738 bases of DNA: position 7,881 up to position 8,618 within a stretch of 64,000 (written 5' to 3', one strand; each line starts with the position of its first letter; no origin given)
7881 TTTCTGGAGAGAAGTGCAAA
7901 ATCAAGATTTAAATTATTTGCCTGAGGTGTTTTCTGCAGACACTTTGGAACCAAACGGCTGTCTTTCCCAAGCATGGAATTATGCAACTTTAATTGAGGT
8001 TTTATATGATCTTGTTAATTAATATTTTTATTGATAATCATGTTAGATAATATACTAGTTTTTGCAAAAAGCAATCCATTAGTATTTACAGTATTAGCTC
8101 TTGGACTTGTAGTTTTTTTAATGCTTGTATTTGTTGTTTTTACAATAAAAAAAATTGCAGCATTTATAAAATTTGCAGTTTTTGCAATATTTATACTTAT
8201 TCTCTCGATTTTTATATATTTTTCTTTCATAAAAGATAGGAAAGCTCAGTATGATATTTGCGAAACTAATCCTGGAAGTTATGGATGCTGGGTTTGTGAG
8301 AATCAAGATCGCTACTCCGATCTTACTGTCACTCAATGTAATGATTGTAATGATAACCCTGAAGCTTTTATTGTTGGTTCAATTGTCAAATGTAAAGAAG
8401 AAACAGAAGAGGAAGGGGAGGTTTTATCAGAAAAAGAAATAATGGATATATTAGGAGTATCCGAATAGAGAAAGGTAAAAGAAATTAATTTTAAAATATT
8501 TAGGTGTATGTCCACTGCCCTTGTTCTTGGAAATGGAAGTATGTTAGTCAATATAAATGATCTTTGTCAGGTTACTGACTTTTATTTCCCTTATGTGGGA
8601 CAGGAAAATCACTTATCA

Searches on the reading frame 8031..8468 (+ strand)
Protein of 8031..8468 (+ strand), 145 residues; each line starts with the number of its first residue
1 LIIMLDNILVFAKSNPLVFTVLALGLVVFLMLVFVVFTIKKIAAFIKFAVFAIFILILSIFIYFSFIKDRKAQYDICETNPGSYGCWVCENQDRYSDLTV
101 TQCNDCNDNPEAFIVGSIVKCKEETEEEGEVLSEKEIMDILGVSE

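Call 38: search_protein_families(library=pfam, proteins=[window:8031-8468:+], max_evalue=0.0001)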
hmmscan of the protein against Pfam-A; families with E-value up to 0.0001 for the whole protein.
window:8031-8468:+ (145 aa): 0 families

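Call 50: search_protein_families(library=pfam, proteins=[window:8031-8468:+], max_evalue=0.01)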
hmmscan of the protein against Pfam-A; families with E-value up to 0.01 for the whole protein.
window:8031-8468:+ (145 aa): 1 family
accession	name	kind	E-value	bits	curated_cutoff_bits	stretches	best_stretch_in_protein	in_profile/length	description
PF13829.11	DUF4191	-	0.0047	16.8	30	1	15-91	22-94/219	Domain of unknown function (DUF4191)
